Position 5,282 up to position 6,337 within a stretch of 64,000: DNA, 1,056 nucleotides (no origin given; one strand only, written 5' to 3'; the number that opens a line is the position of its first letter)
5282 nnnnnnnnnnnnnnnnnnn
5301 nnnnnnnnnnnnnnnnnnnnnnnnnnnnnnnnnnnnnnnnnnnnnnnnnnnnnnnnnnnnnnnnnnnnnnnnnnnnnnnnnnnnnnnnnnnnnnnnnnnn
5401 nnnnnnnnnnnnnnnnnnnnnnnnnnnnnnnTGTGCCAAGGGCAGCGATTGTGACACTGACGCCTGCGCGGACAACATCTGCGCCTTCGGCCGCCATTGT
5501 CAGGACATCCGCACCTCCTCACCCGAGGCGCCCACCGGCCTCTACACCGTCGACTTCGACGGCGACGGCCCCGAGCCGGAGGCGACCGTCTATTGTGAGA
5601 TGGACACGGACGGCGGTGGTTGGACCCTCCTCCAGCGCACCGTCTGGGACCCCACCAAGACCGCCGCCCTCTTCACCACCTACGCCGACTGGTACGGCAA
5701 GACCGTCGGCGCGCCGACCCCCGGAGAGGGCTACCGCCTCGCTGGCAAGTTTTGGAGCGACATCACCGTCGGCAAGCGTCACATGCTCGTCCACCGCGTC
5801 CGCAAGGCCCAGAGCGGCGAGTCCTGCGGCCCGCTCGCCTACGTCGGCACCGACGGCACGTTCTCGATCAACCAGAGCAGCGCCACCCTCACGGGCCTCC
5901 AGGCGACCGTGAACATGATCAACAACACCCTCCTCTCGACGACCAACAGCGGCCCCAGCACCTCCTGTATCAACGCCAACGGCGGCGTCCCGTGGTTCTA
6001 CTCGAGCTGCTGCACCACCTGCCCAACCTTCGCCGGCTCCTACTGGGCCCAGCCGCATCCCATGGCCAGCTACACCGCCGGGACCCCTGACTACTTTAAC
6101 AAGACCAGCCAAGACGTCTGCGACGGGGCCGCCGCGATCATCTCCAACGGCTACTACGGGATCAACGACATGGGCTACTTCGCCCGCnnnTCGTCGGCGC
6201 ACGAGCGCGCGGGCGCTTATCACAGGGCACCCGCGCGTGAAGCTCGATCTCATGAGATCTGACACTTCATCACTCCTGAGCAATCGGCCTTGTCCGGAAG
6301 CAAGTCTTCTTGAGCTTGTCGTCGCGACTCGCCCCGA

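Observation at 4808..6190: Secreted protein combining myxobacterial Cys-rich repeats with a fibrinogen-related domain (FReD)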

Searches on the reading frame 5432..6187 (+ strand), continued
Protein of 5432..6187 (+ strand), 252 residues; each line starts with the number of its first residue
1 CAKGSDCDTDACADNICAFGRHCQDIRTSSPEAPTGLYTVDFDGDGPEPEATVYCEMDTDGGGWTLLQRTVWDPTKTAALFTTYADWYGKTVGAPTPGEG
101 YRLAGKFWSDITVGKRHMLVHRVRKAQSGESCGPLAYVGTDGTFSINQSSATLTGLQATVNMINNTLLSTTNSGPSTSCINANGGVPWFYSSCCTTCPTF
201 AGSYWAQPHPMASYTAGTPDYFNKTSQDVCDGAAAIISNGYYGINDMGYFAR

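Call 25: search_solved_structures(query=A1, max_evalue=0.001, show_alignments=5)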
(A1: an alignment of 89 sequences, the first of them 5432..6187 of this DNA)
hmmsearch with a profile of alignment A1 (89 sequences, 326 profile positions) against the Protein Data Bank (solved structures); distinct sequences matched with E-value up to 0.001: 71 (the best 60 are shown).
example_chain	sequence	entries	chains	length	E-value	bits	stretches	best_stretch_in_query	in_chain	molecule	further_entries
1jc9_A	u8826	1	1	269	3.8e-13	52.5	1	75-263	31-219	techylectin-5A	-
4zfg_A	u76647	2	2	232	2.1e-12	50.1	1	90-263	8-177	Angiopoietin-2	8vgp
2gy7_A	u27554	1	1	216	2.7e-12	49.7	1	91-263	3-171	Angiopoietin-2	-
1z3s_A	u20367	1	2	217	2.8e-12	49.7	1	91-263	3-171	Angiopoietin-2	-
1z3u_A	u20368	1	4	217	3e-12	49.6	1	91-263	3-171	Angiopoietin-2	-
4jzc_A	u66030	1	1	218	3.2e-12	49.5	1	91-263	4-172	Angiopoietin-2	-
8fn9_A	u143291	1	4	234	3.2e-11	46.2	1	88-266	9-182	Tenascin-R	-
8fna_A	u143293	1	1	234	3.6e-11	46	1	89-266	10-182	Tenascin-R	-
1lwu_B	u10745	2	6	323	5.2e-11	45.5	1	68-184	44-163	Fibrinogen beta chain | Fibrin beta chain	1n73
7e1e_A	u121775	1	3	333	6.2e-11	45.2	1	53-138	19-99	Serum lectin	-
3e1i_B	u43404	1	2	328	1.1e-10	44.4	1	73-138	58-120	Fibrinogen beta chain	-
2z4e_B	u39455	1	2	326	1.1e-10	44.4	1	73-138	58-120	Fibrinogen beta chain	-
1fza_B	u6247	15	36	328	1.2e-10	44.3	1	73-138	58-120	FIBRINOGEN | FIBRIN | Fibrin beta chain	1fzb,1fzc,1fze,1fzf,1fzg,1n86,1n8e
3h32_B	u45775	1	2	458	1.3e-10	44.1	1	72-138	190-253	Fibrinogen beta chain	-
3ghg_B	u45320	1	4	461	1.4e-10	44.1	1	72-138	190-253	Fibrinogen beta chain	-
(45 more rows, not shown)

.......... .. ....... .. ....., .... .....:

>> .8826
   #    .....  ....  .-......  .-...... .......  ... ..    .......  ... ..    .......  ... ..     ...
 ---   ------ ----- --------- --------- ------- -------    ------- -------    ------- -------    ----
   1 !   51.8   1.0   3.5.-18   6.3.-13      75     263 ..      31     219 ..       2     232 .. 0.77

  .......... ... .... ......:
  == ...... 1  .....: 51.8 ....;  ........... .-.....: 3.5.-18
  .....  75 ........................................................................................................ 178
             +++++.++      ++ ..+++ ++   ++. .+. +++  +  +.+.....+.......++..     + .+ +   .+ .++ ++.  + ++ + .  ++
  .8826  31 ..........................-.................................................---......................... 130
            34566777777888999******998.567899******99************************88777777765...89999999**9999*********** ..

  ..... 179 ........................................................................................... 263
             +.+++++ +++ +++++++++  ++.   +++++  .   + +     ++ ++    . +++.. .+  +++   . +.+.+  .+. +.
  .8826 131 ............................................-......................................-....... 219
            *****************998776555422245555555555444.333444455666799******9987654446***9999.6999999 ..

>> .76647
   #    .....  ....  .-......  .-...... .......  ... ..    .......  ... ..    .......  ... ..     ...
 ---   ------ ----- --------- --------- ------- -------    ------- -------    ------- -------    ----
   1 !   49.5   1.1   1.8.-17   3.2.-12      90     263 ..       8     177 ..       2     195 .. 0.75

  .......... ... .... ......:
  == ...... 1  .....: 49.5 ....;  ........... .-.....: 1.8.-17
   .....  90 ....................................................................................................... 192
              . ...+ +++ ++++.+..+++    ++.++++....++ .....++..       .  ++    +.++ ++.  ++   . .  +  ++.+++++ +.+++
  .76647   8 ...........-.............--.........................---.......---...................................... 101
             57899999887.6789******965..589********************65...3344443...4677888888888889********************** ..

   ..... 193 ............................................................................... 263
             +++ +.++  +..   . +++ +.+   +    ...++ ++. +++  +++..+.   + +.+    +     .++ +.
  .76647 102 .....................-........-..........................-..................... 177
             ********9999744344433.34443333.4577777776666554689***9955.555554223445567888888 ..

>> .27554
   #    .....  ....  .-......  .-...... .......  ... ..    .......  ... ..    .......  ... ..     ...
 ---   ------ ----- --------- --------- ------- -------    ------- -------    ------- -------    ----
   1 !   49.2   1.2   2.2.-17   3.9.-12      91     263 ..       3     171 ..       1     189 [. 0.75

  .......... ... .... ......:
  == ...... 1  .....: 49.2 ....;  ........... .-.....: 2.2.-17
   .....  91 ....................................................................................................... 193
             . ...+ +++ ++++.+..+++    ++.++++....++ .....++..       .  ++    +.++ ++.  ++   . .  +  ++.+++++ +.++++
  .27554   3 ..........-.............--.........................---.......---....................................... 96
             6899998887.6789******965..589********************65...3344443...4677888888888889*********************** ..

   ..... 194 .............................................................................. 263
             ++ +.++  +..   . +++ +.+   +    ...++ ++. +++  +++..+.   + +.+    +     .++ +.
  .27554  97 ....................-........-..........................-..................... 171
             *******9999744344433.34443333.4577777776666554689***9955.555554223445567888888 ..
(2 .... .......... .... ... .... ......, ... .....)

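Call 36: find_encoding_contigs(protein=P0002, flank=6000, max_places=4)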
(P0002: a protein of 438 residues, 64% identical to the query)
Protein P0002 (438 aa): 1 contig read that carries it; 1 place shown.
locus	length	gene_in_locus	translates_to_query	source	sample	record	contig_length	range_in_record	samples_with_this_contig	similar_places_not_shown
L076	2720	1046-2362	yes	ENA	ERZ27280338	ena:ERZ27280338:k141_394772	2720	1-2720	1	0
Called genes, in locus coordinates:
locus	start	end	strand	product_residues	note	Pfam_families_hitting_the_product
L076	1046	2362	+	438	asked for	-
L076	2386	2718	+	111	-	?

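Call 37: find_encoding_contigs(protein=P0008, flank=6000, max_places=2)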
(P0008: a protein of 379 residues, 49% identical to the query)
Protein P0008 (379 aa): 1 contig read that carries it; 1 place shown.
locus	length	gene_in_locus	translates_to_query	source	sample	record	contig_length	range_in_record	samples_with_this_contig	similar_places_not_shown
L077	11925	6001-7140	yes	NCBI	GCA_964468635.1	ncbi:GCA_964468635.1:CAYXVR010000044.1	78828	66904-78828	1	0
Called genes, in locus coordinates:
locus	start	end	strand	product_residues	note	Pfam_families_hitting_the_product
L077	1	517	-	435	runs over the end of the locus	PF02683:DsbD_TM, PF03190:Thioredox_DsbH (weak), PF13098:Thioredoxin_2 (weak), PF13899:Thioredoxin_7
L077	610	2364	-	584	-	-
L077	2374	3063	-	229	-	PF05494:MlaC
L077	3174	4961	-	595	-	-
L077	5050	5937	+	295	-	PF01571:GCV_T (weak)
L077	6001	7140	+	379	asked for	PF11617:Cu-binding_MopE (weak), PF00147:Fibrinogen_C (weak)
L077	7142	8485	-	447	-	PF04055:Radical_SAM, PF13186:SPASM (weak)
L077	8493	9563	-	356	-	-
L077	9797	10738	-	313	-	-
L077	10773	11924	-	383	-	?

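Call 38: find_encoding_contigs(protein=P0020, flank=6000, max_places=2)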
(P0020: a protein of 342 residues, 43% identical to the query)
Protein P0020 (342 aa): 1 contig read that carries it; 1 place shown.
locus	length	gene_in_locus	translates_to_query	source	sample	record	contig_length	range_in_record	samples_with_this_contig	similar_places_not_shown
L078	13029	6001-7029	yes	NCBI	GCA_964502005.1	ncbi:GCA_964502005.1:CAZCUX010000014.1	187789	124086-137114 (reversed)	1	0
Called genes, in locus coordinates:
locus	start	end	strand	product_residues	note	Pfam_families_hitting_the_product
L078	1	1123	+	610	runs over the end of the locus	PF13428:TPR_14 (faint), PF07719:TPR_2 (faint), PF13176:TPR_7 (faint), PF13181:TPR_8 (faint), PF13424:TPR_12 (weak), PF00515:TPR_1 (weak), PF13432:TPR_16 (weak), PF13424:TPR_12, +1 more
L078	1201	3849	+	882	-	PF13620:CarboxypepD_reg (faint)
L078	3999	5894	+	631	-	PF25292:Beta-prop_CGLA (faint), PF13517:FG-GAP_3 (weak)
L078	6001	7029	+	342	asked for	PF11617:Cu-binding_MopE, PF00147:Fibrinogen_C (faint)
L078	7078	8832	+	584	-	-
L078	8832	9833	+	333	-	PF00149:Metallophos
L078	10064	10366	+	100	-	-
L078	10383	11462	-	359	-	PF13472:Lipase_GDSL_2 (faint)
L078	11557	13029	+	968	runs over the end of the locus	PF03150:CCP_MauG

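Call 39: find_encoding_contigs(protein=P0086, flank=6000, max_places=2)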
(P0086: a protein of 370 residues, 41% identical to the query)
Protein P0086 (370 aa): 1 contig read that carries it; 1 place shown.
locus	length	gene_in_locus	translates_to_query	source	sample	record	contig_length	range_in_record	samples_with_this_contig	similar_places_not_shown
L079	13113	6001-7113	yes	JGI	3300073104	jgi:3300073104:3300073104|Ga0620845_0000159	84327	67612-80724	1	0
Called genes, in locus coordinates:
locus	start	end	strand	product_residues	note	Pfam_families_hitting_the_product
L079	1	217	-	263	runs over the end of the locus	PF07812:TfuA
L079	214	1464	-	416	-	PF02624:YcaO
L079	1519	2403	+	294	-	PF19420:DDAH_eukar, PF02274:ADI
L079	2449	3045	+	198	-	-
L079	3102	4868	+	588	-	PF01979:Amidohydro_1 (faint), PF07969:Amidohydro_3 (weak)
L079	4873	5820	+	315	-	PF00892:EamA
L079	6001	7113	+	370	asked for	PF00147:Fibrinogen_C (weak)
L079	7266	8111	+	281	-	-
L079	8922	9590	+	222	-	PF16473:Rv2179c-like (weak)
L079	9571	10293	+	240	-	PF01909:NTP_transf_2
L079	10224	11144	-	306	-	PF13191:AAA_16 (weak)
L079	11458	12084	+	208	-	-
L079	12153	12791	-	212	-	PF13417:GST_N_3, PF13409:GST_N_2, PF00043:GST_C, PF13410:GST_C_2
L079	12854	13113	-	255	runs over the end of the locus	-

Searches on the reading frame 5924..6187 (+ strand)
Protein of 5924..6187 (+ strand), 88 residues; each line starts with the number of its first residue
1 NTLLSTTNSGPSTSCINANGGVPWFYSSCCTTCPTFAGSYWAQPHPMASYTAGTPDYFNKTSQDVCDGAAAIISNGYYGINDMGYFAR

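Call 49: search_protein_representatives(protein=window:5924-6187:+)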
Query: 88 residues. Proteins with E-value up to 0.001 (for the whole library): 105; up to 1e-10: 74; up to 1e-30: 0. The best 105 are listed.
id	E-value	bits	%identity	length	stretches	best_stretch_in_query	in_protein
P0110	5.3e-26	106.9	59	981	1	4-88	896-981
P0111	1.2e-25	105.7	63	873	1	4-88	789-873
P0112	1.7e-24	102.1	58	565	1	3-88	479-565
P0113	2.8e-24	101.4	59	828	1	2-88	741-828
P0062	2.2e-22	95.3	53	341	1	2-88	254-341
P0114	3.3e-22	94.8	60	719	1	2-88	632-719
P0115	8.6e-22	93.4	53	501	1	1-88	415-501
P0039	1.1e-21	93.1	48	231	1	2-88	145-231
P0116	2.7e-21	91.8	54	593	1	4-88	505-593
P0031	1.2e-20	89.7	57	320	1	4-73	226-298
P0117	2.1e-20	89.0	53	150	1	2-88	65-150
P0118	2.2e-20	88.9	50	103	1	2-87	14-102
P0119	2.4e-20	88.8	55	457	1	2-85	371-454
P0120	7.7e-20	87.2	55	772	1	4-88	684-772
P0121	9.0e-20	87.0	55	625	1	2-88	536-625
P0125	8.9e-19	83.8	57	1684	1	8-88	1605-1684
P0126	1.3e-18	83.2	55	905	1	1-87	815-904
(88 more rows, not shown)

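Call 60: search_protein_families(library=pfam, proteins=[P0110, P0111, P0112, P0113, P0114, P0116, P0120, P0125, P0126], max_evalue=0.0001)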
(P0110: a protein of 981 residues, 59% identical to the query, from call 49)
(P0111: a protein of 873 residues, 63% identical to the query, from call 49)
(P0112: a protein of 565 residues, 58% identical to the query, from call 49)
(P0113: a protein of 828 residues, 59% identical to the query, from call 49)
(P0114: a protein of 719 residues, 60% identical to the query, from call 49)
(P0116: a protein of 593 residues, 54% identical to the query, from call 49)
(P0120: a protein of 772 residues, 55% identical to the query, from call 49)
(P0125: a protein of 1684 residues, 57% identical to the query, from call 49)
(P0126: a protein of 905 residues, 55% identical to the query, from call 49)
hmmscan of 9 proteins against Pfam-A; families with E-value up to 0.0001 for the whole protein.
P0110 (981 aa): 1 family
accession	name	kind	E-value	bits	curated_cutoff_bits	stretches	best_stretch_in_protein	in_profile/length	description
PF00147.23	Fibrinogen_C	-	5.1e-15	56.3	22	2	760-797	11-48/221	Fibrinogen beta and gamma chains, C-terminal globular domain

P0111 (873 aa): 3 families
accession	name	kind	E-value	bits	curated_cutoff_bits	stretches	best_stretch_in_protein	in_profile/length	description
PF13385.13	Laminin_G_3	-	2.1e-21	77.1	27.6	1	391-556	2-151/151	Concanavalin A-like lectin/glucanases superfamily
PF01410.23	COLFI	-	1e-14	54.8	26.2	1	625-748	17-137/233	Fibrillar collagen C-terminal domain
PF02210.31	Laminin_G_2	-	2.3e-05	25.3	22.9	1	442-542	24-120/126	Laminin G domain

P0112 (565 aa): 2 families
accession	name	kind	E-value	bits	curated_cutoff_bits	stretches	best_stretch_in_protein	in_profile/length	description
PF11617.13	Cu-binding_MopE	-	2.8e-45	152.6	27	5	13-42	1-30/30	Putative metal-binding motif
PF00147.23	Fibrinogen_C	-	7.1e-09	36.2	22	1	335-398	5-65/221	Fibrinogen beta and gamma chains, C-terminal globular domain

P0113 (828 aa): 2 families
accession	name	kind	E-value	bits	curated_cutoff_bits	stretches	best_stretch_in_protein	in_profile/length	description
PF11617.13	Cu-binding_MopE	-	1.2e-80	265.8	27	8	433-462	1-30/30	Putative metal-binding motif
PF00147.23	Fibrinogen_C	-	7.6e-05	23.1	22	0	587-653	5-67/221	Fibrinogen beta and gamma chains, C-terminal globular domain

P0114 (719 aa): 1 family
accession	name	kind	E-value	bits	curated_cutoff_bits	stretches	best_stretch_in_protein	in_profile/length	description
PF11617.13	Cu-binding_MopE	-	1.5e-65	217.4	27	7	47-76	1-30/30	Putative metal-binding motif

P0116 (593 aa): 1 family
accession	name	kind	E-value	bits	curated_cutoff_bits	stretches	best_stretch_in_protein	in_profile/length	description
PF00147.23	Fibrinogen_C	-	1.6e-06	28.5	22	1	357-423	2-65/221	Fibrinogen beta and gamma chains, C-terminal globular domain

P0120 (772 aa): 2 families
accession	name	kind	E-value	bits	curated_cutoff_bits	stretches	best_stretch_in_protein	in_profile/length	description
PF11617.13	Cu-binding_MopE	-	3.9e-37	126.6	27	5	182-211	1-30/30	Putative metal-binding motif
PF00147.23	Fibrinogen_C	-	1.7e-05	25.2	22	1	539-595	5-57/221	Fibrinogen beta and gamma chains, C-terminal globular domain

P0125 (1684 aa): 3 families
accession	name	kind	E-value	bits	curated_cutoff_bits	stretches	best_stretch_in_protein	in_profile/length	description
PF00147.23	Fibrinogen_C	-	6.2e-24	85.5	22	2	1451-1501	2-49/221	Fibrinogen beta and gamma chains, C-terminal globular domain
PF01410.23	COLFI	-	1.2e-18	67.7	26.2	2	191-232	29-70/233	Fibrillar collagen C-terminal domain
PF13385.13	Laminin_G_3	-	2.5e-14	54.1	27.6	1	1284-1428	16-150/151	Concanavalin A-like lectin/glucanases superfamily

P0126 (905 aa): 9 families
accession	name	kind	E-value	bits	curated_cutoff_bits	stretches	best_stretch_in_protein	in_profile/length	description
PF00354.24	Pentaxin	-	4.2e-23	82.5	25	1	483-634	23-171/194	Pentaxin family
PF13385.13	Laminin_G_3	-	2.2e-20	73.8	27.6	1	480-627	12-151/151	Concanavalin A-like lectin/glucanases superfamily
PF17963.7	Big_9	-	2.4e-14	54.4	23.6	0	31-110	12-87/89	Bacterial Ig domain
PF21027.3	Sde0182_C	-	2.4e-08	34.9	27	0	48-101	8-69/83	Cellulose-binding protein Sde0182, C-terminal domain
PF22352.2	K319L-like_PKD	-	4.4e-08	33.5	27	0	49-111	21-82/84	K319L-like, PKD domain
PF00801.26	PKD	-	5.3e-08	33.2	23.5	0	123-187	3-68/80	PKD domain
PF19408.5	PKD_6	-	1.9e-07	31.8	25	0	149-173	30-54/82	PKD-like domain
PF18911.6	PKD_4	-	2.1e-05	24.9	27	0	126-196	9-76/85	PKD domain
PF19809.4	DUF6292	-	2.7e-05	24.8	27.1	0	223-256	23-56/88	Family of unknown function (DUF6292)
